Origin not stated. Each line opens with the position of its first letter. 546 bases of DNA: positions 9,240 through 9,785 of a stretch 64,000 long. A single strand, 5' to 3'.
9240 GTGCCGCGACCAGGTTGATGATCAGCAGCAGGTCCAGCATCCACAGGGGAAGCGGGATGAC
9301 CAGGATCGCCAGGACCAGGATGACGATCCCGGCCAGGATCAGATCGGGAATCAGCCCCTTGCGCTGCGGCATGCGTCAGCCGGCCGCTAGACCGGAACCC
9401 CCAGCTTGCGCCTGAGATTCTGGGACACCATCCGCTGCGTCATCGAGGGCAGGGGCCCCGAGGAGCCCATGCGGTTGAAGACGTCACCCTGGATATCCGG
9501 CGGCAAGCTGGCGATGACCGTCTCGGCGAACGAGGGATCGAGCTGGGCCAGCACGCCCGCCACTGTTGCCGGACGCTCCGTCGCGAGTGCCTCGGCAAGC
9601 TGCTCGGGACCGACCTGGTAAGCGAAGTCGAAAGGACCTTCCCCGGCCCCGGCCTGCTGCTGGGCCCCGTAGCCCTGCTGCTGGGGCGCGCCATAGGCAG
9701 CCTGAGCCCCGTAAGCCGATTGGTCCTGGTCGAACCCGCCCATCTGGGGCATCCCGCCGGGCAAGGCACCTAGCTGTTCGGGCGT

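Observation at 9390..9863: FliF carries a C-terminal module resembling the FliG middle domain and is followed directly by flhA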

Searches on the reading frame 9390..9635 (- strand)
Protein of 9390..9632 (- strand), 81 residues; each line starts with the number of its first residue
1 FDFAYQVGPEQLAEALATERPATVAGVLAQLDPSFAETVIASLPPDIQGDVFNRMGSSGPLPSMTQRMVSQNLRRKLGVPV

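Call 3: search_protein_families(library=pfam, proteins=[window:9390-9632:-], max_evalue=10)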
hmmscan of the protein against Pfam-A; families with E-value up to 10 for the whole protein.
window:9390-9632:- (81 aa): 3 families
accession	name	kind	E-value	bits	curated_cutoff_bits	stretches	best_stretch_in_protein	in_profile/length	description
PF14841.11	FliG_M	-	1.1e-13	51.6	25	1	9-77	1-69/76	FliG middle domain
PF03448.22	MgtE_N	-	0.0084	17.1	25.9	1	20-55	2-37/102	MgtE intracellular N domain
PF14377.11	UBM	-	0.065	13.1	23.3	1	36-48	11-22/35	Ubiquitin binding region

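Call 24: search_solved_structures(query=A1, max_evalue=1, show_alignments=3)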
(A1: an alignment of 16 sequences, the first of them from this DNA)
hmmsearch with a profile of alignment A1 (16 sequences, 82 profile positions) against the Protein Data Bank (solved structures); distinct sequences matched with E-value up to 1: 17.
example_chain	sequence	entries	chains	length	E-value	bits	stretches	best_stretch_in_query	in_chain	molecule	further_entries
1lkv_X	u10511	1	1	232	4.3e-13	52.6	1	1-78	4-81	FLAGELLAR MOTOR SWITCH PROTEIN FLIG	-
3ajc_A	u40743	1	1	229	8.8e-13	51.6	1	1-57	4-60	Flagellar motor switch protein fliG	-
4fhr_B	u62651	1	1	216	5.1e-11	46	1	8-78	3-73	Flagellar motor switch protein FliG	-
4fq0_C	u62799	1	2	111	2.7e-09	40.4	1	2-79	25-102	Flagellar motor switch protein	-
3usw_A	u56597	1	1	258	3.1e-09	40.2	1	2-79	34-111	Flagellar motor switch protein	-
4qrm_B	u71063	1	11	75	3.6e-09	40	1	12-77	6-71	Flagellar motor switch protein FliG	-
3soh_B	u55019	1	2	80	4e-09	39.9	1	12-78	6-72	Flagellar motor switch protein FliG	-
3usy_A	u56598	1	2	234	5e-09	39.6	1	2-79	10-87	Flagellar motor switch protein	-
3hjl_A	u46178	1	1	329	6.6e-09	39.2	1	5-74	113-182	Flagellar motor switch protein fliG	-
8umx_B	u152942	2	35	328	1.6e-05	28.3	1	5-58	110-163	Flagellar motor switch protein FliG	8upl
8umd_B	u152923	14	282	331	2.7e-05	27.6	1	5-58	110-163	Flagellar motor switch protein FliG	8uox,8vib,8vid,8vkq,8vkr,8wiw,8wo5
8z4d_1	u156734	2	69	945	0.021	18.4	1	5-58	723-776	Flagellar M-ring protein,Flagellar motor switch protein FliG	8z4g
5jrj_A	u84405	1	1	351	0.087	16.4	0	59-79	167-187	Protein RecA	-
4ob1_A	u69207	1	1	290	0.34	14.5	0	36-61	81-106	Cobalt-containing nitrile hydratase subunit alpha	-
9pv4_C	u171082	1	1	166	0.53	13.9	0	32-64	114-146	10E8-GT12 immunogen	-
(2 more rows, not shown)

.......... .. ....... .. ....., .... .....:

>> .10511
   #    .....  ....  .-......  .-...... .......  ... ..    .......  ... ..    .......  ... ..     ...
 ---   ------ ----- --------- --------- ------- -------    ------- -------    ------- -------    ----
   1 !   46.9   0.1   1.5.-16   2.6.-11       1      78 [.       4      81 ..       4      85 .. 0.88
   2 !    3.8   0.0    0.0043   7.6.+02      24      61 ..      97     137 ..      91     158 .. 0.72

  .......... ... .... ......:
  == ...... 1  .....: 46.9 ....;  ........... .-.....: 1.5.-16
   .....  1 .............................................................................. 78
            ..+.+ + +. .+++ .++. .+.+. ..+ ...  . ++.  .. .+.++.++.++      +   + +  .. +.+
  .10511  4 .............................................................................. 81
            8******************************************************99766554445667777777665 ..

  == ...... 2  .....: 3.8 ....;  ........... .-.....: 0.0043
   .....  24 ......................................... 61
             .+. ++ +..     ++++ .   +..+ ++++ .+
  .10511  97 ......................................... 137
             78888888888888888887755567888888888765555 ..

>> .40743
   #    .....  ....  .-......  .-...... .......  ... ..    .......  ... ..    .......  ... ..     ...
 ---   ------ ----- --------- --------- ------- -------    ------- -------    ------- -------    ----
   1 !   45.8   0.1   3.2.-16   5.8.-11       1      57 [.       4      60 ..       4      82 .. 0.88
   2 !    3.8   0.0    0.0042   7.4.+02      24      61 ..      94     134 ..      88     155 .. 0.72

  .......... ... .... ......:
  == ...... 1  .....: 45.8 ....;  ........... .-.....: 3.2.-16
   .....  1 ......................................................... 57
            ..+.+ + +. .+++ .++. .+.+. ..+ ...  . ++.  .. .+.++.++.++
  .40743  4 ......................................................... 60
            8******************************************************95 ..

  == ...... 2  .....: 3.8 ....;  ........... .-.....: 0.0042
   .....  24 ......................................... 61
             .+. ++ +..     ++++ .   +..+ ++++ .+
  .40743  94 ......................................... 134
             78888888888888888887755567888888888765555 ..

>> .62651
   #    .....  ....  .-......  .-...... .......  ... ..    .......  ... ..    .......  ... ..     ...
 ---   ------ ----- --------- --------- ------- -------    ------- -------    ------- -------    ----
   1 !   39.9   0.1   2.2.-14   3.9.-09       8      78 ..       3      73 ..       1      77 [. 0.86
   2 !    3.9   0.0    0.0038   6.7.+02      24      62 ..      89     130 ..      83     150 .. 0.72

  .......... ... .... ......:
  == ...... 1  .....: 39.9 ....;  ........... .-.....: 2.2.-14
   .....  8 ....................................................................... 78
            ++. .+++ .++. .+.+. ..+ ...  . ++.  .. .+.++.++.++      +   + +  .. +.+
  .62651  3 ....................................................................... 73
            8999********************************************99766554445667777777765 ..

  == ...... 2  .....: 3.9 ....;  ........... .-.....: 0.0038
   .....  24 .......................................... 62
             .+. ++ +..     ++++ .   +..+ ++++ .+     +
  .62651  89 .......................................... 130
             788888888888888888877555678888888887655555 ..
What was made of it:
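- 9390..9635 (-): FliG middle (ARM_M) domain, aa 564-645. The EHPQ..R equivalents are E583-R584-P585-A586 and R618. Profile vs PDB: T. maritima FliG 1lkv E 4e-13 (call 24).
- On FliG (rotor/switch protein; TIGR00207): PDB FliG E 4e-13 (call 24).
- PDB profile hit to T. maritima FliG, E 4e-13, about 40% identity over 78 residues (call 24).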

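Call 26: find_homologous_proteins(query=A1, max_evalue=0.001)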
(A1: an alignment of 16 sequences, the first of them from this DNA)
Query A1 (16 sequences) (82 aa, profile of the alignment): 11 proteins with E <= 0.001 among 823 candidates.
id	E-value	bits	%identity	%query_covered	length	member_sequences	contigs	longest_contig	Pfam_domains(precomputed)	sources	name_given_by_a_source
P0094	1.4e-36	142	67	100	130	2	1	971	PF14841.12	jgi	jgi:flagellar motor switch protein FliG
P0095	1.0e-34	136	82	100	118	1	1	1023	PF14841.12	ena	-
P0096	3.8e-34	135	44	91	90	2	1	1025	PF14841.12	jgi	jgi:flagellar motor switch protein FliG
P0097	1.3e-33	133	44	99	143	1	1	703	PF14841.12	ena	-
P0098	1.7e-32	129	61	94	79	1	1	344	PF14841.12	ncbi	ncbi:flagellar motor switch protein G [compost metagenome]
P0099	2.3e-32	129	45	98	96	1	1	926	PF14841.12,PF03448.23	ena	-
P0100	3.5e-31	125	49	96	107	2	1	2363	PF14841.12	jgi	-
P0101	9.5e-29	117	50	95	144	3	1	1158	PF14841.12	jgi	jgi:flagellar motor switch protein FliG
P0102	2.9e-26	109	46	96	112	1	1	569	PF14841.12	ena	-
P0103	4.8e-26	109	46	99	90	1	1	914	PF14841.12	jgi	jgi:flagellar motor switch protein FliG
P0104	4.3e-16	77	55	62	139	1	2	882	PF14841.12,PF25917.1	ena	-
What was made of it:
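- Tried and rejected: A word-indexed search with the tail profile returned only tail fragments (call 26).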

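Call 27: predict_structure(alignment_id=A1)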
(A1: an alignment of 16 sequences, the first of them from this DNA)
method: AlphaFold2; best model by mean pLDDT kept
length: 82 residues; sequences in the alignment: 16
mean_pLDDT: 91.6   pTM: 0.79
mean pLDDT of the five models: 91.6, 90.9, 89.9, 89.4, 88.8
residues with pLDDT >= 90: 70; 70-90: 11; 50-70: 1; < 50: 0
segments of 3 or more residues with pLDDT < 50: none
pLDDT, mean of each block of 10 residues (from residue 1): 92 94 93 94 94 86 91 92 72
secondary structure, 60 per line:
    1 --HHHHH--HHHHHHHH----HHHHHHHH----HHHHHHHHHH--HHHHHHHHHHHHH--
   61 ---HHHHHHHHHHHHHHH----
elements in order: H3-7 H10-17 H22-29 H34-43 H46-58 H64-78
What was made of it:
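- AlphaFold pLDDT 91.6, six helices (call 27).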

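Call 32: fold_search(model_id=the predicted structure, library=pdb)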
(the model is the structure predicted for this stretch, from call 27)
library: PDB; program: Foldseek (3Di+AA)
matches with E <= 10: 71; with E <= 0.001: 0
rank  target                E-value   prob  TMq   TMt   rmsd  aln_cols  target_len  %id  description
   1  4fq0_C                1.6e-03  1.00  0.84  0.85   1.6        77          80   27  Crystal structure of FliG-FliM complex from H. pylori (released 2013-05-08)
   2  4qrm_D                2.6e-03  1.00  0.73  0.79   1.6        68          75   31  crystal structure of a binary complex of FliM-FliG middle domains from T.maritima (released 2015-06-10)
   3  3soh_B                4.3e-03  1.00  0.77  0.79   2.3        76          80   29  Architecture of the Flagellar Rotor (released 2011-07-27)
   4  3usy_B                7.9e-03  1.00  0.80  0.32   1.9        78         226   27  Crystal structure of Flig (residue 116-343) from H. Pylori (released 2011-12-14)
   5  4qrm_B                1.9e-02  1.00  0.74  0.81   2.3        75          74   28  crystal structure of a binary complex of FliM-FliG middle domains from T.maritima (released 2015-06-10)
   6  8umd_B                2.0e-02  1.00  0.76  0.21   1.8        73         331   22  Cryo-EM structure of a single subunit of a Counterclockwise-locked form of the Salmonella enterica Typhimurium flagell (released 2024-01-24)
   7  4fhr_B                2.2e-02  1.00  0.79  0.32   1.1        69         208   32  Crystal structure of the complex between the flagellar motor proteins FliG and FliM. (released 2012-08-22)
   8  8wiw_3                2.2e-02  1.00  0.66  0.19   4.0        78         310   24  Cryo-EM structure of the flagellar C ring in the CW state (released 2024-09-04)
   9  3ajc                  3.7e-02  1.00  0.68  0.28   8.4        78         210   32  Structure of the MC domain of FliG (PEV), a CW-biased mutant (released 2011-05-11)
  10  3usy_A                4.2e-02  1.00  0.74  0.30   2.3        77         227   30  Crystal structure of Flig (residue 116-343) from H. Pylori (released 2011-12-14)
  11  3hjl                  4.4e-02  1.00  0.85  0.23   1.5        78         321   24  The structure of full-length FliG from Aquifex aeolicus (released 2010-08-04)
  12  3usw                  4.7e-02  1.00  0.79  0.33   2.0        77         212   27  Crystal structure of FliG (residues 86-343) from H. pylori (released 2011-12-14)
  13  9n49_G                4.7e-02  1.00  0.82  0.24   2.4        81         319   20  C-ring - single subunit of the 34-mer CCW flagellar switch complex - FliF, FliG, FliM, and FliN from Salmonella (released 2025-03-12)
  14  8wo5_B5               6.9e-02  1.00  0.81  0.23   1.5        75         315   20  Cryo-EM structure of the intact flagellar motor-hook complex in the CCW state (released 2024-09-04)
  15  1lkv                  1.2e-01  1.00  0.59  0.24   6.5        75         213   32  Crystal Structure of the Middle and C-terminal Domains of the Flagellar Rotor Protein FliG (released 2002-07-10)
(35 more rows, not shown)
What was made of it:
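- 9390..9635 (-): Foldseek top hits are the FliG_M of FliG-FliM complexes 4fq0, 4qrm and 3soh, TM 0.73-0.84, rmsd 1.6-2.3 A (call 32).
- On FliG (rotor/switch protein; TIGR00207): Foldseek TM 0.84 to FliG_M (call 32).
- Foldseek best matches are the FliG_M chains of FliG-FliM co-crystals, TM 0.84, rmsd 1.6 A (call 32). The ARM_M fold is intact (calls 27, 32).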

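Call 38: search_protein_representatives(alignment_id=A1)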
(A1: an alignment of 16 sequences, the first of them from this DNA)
Query: 16 sequences, 82 profile positions. Proteins with E-value up to 0.001 (for the whole library): 3177; up to 1e-10: 98; up to 1e-30: 5. The best 150 are listed.
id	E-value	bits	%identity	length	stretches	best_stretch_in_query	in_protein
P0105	4.2e-42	158.4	-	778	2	1-82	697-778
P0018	6.6e-36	138.6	-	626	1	1-82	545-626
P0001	3.8e-35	136.2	-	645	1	1-82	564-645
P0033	5.7e-33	129.2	-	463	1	1-82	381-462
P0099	7.3e-33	128.8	-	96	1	1-82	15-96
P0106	1.3e-30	121.6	-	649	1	1-80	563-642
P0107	4.0e-30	120.0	-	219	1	1-82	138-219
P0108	3.0e-29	117.3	-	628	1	1-80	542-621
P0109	1.3e-28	115.2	-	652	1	1-80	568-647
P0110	8.6e-27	109.4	-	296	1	1-79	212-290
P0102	9.3e-27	109.3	-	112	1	1-81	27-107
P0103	1.5e-26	108.6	-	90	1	1-82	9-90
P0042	4.1e-26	107.2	-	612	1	1-82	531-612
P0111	2.0e-24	101.8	-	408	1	1-81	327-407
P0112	3.1e-23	98.0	-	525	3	1-81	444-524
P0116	1.9e-16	76.2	-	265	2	1-80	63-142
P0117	5.0e-15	71.7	-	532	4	8-59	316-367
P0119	1.2e-14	70.5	-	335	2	2-75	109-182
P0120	2.4e-14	69.5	-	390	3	1-59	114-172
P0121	2.5e-14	69.4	-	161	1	2-80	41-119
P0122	3.3e-14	69.0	-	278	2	1-80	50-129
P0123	6.0e-14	68.2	-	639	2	3-79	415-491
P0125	2.1e-13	66.5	-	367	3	2-73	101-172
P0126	2.3e-13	66.3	-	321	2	1-75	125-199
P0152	8.5e-12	61.3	-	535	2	1-57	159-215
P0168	2.1e-11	60.1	-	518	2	2-58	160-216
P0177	4.2e-11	59.1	-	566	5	6-52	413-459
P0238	3.4e-10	56.2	-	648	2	1-80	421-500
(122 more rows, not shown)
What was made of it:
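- Closest known: Natural short-FliF-FliG_MC fusions seen in this session. Same: The FliG_M part is among the better matches to the tail profile (56-68 bits, call 38).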

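Call 39: list_cluster_members(proteins=[P0116, P0119, P0120, P0121, P0122, P0123, P0125, P0126, P0105, P0112])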
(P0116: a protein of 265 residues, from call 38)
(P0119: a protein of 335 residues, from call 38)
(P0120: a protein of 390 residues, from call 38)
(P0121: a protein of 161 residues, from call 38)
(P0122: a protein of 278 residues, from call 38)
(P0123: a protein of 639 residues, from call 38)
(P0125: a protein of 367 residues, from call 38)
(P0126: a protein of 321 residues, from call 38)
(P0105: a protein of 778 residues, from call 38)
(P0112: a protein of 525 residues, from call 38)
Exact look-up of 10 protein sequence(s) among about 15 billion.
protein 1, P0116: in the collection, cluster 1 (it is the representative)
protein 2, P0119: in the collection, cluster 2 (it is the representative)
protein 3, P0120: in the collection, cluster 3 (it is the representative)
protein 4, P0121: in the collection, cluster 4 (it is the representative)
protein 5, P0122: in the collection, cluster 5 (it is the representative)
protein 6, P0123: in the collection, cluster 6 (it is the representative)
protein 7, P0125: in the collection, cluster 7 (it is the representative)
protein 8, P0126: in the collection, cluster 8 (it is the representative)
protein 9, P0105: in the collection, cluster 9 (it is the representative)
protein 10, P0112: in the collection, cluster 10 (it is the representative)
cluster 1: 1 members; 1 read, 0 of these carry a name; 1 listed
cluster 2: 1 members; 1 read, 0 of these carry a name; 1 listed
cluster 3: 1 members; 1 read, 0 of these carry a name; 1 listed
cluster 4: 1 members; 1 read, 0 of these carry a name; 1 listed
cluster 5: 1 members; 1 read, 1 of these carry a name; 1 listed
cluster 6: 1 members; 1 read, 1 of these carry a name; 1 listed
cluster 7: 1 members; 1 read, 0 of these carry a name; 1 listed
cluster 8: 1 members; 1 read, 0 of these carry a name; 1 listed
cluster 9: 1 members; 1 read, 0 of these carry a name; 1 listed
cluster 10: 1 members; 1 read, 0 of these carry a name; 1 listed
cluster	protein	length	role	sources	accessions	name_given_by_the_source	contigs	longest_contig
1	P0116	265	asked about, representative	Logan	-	-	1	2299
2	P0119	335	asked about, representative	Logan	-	-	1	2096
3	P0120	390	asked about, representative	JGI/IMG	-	-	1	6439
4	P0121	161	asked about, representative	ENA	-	-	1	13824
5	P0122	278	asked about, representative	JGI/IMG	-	flagellar motor switch protein FliG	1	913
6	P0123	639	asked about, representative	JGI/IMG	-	flagellar motor switch protein FliG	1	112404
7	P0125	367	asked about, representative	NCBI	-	-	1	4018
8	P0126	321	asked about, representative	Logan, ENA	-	-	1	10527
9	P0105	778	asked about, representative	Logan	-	-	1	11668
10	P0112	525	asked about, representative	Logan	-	-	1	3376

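Call 40: find_encoding_contigs(protein=P0116, flank=10000, max_places=2)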
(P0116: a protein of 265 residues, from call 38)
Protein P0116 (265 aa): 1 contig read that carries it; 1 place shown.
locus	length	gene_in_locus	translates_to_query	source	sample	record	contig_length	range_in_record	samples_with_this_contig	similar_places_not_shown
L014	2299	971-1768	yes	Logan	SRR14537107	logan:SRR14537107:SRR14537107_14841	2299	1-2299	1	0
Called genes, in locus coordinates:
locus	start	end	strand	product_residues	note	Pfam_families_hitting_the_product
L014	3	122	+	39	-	?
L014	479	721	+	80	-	-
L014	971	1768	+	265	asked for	PF03448:MgtE_N (weak), PF14841:FliG_M, PF14842:FliG_N, PF01706:FliG_C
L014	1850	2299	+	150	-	?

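Call 41: find_encoding_contigs(protein=P0121, flank=10000, max_places=2)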
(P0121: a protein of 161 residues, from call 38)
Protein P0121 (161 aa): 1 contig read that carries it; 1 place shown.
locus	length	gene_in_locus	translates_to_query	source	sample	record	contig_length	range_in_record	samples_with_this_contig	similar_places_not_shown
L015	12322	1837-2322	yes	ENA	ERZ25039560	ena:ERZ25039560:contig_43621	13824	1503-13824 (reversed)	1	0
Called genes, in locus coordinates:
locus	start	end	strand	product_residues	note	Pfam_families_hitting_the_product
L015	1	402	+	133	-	?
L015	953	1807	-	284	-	-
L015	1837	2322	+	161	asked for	PF14841:FliG_M (faint)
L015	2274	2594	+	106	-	-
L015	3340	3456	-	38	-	-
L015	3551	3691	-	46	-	-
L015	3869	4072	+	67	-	PF06808:DctM (weak)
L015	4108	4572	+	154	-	PF00111:Fer2, PF01799:Fer2_2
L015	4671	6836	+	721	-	PF20256:MoCoBD_2, PF02738:MoCoBD_1, PF20256:MoCoBD_2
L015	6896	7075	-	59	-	-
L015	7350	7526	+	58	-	-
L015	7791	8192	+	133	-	PF00072:Response_reg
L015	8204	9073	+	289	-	PF00072:Response_reg, PF01584:CheW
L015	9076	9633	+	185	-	PF13433:Peripla_BP_5, PF13458:Peripla_BP_6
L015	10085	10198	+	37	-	-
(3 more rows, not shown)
